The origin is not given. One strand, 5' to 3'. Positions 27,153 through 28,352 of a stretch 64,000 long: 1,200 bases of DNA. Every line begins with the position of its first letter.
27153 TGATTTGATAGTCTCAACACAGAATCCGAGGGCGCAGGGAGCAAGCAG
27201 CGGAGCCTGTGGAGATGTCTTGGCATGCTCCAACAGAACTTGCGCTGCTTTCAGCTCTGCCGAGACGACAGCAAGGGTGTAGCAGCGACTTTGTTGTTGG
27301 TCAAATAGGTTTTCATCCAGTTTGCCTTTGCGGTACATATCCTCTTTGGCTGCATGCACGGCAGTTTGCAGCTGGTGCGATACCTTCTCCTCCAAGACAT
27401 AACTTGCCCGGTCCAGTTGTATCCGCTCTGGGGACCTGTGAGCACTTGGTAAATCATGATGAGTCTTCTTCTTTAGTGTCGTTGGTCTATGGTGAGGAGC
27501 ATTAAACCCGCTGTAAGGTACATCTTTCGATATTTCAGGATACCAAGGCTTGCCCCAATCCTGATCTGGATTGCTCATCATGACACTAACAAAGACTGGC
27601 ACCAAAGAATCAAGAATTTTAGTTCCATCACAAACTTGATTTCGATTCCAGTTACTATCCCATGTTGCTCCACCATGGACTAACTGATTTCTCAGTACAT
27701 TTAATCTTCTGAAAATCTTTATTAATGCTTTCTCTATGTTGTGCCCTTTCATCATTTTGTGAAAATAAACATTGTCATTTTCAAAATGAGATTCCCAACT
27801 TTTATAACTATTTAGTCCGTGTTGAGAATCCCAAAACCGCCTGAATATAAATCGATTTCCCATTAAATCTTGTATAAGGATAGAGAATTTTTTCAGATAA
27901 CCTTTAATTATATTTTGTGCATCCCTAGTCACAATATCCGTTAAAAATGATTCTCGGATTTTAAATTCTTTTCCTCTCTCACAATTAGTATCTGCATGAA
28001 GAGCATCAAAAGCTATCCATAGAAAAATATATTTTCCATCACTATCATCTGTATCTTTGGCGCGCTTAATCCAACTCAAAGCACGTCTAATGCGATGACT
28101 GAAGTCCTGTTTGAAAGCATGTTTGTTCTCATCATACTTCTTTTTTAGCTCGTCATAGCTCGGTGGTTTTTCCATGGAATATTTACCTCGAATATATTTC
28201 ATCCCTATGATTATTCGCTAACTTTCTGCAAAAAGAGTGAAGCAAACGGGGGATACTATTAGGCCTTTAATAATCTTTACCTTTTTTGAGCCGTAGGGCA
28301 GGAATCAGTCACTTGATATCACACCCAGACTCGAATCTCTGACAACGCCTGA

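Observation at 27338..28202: Low-GC HEPN-like module (Rx4H) fused in frame to the 5' end of an acyl-CoA dehydrogenase gene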

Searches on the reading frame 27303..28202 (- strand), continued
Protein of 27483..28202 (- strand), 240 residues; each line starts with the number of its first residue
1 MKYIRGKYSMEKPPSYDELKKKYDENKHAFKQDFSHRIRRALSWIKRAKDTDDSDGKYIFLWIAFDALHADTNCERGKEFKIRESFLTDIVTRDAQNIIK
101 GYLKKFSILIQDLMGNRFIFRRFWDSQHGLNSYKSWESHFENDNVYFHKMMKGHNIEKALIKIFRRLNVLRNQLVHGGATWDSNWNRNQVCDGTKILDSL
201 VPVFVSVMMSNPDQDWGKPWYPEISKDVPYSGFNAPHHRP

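Call 37: search_protein_families(library=pfam, proteins=[P0241, P0260, P0299, P0270, P0242, P0369, P0349, P0385, P0263, P0335], max_evalue=0.01)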
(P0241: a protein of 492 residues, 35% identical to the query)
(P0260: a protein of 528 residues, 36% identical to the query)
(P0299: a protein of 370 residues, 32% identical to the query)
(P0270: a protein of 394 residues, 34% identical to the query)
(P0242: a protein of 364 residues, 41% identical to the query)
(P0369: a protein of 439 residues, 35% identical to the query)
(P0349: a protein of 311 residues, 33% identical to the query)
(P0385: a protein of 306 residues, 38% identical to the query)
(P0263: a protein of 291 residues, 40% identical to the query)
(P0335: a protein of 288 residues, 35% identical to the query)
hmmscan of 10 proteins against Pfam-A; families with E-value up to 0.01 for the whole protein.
P0241 (492 aa): 0 families

P0260 (528 aa): 0 families

P0299 (370 aa): 0 families

P0270 (394 aa): 1 family
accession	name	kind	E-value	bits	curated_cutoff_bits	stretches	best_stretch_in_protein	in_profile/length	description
PF18735.6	HEPN_RiboL-PSP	-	0.0019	18.6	28.4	0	322-351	120-162/191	RiboL-PSP-HEPN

P0242 (364 aa): 0 families

P0369 (439 aa): 0 families

P0349 (311 aa): 1 family
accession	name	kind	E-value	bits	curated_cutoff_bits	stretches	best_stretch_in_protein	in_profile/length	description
PF06279.16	DUF1033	-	0.0012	19.5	25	1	106-200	24-110/118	Protein of unknown function (DUF1033)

P0385 (306 aa): 0 families

P0263 (291 aa): 0 families

P0335 (288 aa): 0 families

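Call 38: fold_search(model_id=the predicted structure, library=viral)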
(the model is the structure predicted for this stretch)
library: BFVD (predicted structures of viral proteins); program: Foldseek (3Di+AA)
matches with E <= 10: 122; with E <= 0.001: 0
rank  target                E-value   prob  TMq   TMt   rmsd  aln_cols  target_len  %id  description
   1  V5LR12                3.4e-01  0.09  0.13  0.13  24.5       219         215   14  (no name in the UniProt tables at hand)
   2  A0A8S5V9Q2            1.3e+00  0.10  0.19  0.19  29.3       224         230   12  Uncharacterized protein [Siphoviridae sp. ct6rT12]
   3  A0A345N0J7            1.3e+00  0.07  0.16  0.16  24.5       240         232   14  Uncharacterized protein [Genomoviridae sp.]
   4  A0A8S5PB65            1.4e+00  0.09  0.20  0.22  15.6       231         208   12  MAE-28990/MAE-18760-like HEPN domain-containing protein [Phage sp. ctPtC7]
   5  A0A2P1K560            1.4e+00  0.08  0.15  0.17  19.3       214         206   14  (no name in the UniProt tables at hand)
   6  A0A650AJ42            1.5e+00  0.06  0.16  0.13  19.6       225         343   11  (no name in the UniProt tables at hand)
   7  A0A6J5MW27            1.5e+00  0.04  0.15  0.10  38.6       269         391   13  Uncharacterized protein [uncultured Caudovirales phage]
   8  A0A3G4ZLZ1            1.8e+00  0.07  0.19  0.12  25.2       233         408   13  Uncharacterized protein [Terrestrivirus sp.]
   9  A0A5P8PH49            1.8e+00  0.03  0.13  0.11  30.2       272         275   13  Putative anti-sigma cofactor [Serratia phage Muldoon]
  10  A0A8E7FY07            1.8e+00  0.03  0.10  0.11  32.4       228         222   12  (no name in the UniProt tables at hand)
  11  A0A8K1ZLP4            1.9e+00  0.06  0.15  0.15  20.8       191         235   12  (no name in the UniProt tables at hand)
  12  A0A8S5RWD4            2.0e+00  0.06  0.16  0.13  26.9       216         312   12  Uncharacterized protein [Siphoviridae sp. ctHip2]
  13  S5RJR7                2.7e+00  0.07  0.17  0.20  19.2       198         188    7  Putative C2 protein [hypericum associated gemycircularvirus 1]
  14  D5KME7                2.7e+00  0.03  0.14  0.14  21.9       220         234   12  (no name in the UniProt tables at hand)
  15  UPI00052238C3         2.7e+00  0.03  0.13  0.09  34.2       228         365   14  (no name look-up for this kind of identifier)
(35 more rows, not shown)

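Call 40: find_related_loci(query=A4, collection=metagenome_contigs, flank=5000)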
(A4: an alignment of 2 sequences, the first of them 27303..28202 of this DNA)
Query A4 (300 aa) in metagenome_contigs; peptide patterns used: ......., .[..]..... (x = any residue, [..] = any of these).
600 stretches matched a pattern, but none encodes a relative of the query by tblastn (E <= 1e-3).

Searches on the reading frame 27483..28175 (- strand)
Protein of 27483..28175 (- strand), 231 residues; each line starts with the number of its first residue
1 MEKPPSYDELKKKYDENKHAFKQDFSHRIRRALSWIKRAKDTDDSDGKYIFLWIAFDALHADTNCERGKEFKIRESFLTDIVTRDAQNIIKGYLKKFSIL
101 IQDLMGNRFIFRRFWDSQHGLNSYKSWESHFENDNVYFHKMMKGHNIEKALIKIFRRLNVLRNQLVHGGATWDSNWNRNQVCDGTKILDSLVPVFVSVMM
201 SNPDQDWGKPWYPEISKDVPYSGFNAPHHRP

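Call 51: search_protein_families(library=ncbifam, alignment_id=A3, max_evalue=1)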
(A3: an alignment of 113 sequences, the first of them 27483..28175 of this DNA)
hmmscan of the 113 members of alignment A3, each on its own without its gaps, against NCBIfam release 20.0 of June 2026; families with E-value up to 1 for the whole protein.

A. member 1, window:27483-28175:- (231 aa): 0 families

B. families by the number of members that match (of 113 scanned): 29 families (the first 25 are shown)
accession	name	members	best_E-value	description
NF049956.1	VI_Cas13e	3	0.014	type VI-C CRISPR-associated RNA-guided ribonuclease Cas13e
NF038050.1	NrtS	3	0.12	nitrate/nitrite transporter NrtS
TIGR04131.1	Bac_Flav_CTERM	2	0.025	T9SS type B sorting domain-containing protein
NF000024.1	ErmS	1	0.0067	23S rRNA (adenine(2058)-N(6))-methyltransferase Erm(S)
NF006802.0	PRK09310.1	1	0.011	bifunctional 3-dehydroquinate dehydratase/shikimate dehydrogenase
NF040692.1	recomb_assoc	1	0.012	gamma-mobile-trio protein GmtX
TIGR01590.1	yir-bir-cir_Pla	1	0.028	yir/bir/cir-family of variant antigens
NF008925.0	PRK12285.1-2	1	0.03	tryptophan--tRNA ligase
TIGR02084.1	leud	1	0.033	3-isopropylmalate dehydratase small subunit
NF010073.0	PRK13554.1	1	0.036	fumarate reductase cytochrome b-556 subunit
NF041133.1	branch_enz_Thcocales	1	0.048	1,4-alpha-glucan branching protein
NF007474.0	PRK10060.1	1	0.057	cyclic di-GMP phosphodiesterase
NF011544.0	PRK14976.1-1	1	0.073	5'-3' exonuclease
TIGR01526.1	nadR_NMN_Atrans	1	0.077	nicotinamide-nucleotide adenylyltransferase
NF042916.1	IncP_KfrC_dom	1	0.077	IncP plasmid survival protein KfrC family protein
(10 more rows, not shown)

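Call 52: search_protein_families(library=padloc, alignment_id=A3, max_evalue=0.1)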
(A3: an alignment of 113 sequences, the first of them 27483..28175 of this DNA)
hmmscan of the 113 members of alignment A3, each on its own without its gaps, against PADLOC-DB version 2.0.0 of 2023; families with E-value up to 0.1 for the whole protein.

A. member 1, window:27483-28175:- (231 aa): 4 families
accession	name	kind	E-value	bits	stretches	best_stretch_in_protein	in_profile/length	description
PDLC01834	CARF2--CARF_HEPN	-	0.0013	15.6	1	123-197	329-396/404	-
PDLC01825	CARF2--CARF_HEPN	-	0.011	12.7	1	149-178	334-361/382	-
PDLC01547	Csm2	-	0.012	13.9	1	13-61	67-115/127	CAS-III-A; effector_SS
PDLC01828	CARF2--CARF_HEPN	-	0.018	12.3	1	122-171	321-367/394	-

B. families by the number of members that match (of 113 scanned): 19 families
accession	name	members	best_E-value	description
PDLC01825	CARF2--CARF_HEPN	28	0.002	-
PDLC01687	Csx1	15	0.00068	Csx1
PDLC01834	CARF2--CARF_HEPN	8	0.0013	-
PDLC01824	CARF2--CARF_HEPN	4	0.0072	-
PDLC01828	CARF2--CARF_HEPN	2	0.018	-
PDLC00613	ZorC1|ZorC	1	0.0028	EH signature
PDLC01844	CARF2--CARF_HEPN_CSX3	1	0.004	-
PDLC04403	PDC-M08B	1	0.0047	-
PDLC03806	RTasYodC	1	0.0048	DRT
PDLC02157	ApeA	1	0.0058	-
PDLC01839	CARF2--CARF_HEPN_CARF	1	0.011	-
PDLC01547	Csm2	1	0.012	CAS-III-A; effector_SS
PDLC03266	MTase_II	1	0.012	Type II methyltransferase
PDLC04160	HEC-07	1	0.013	-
PDLC01583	Cas11e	1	0.019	CAS-I-E; effector_SS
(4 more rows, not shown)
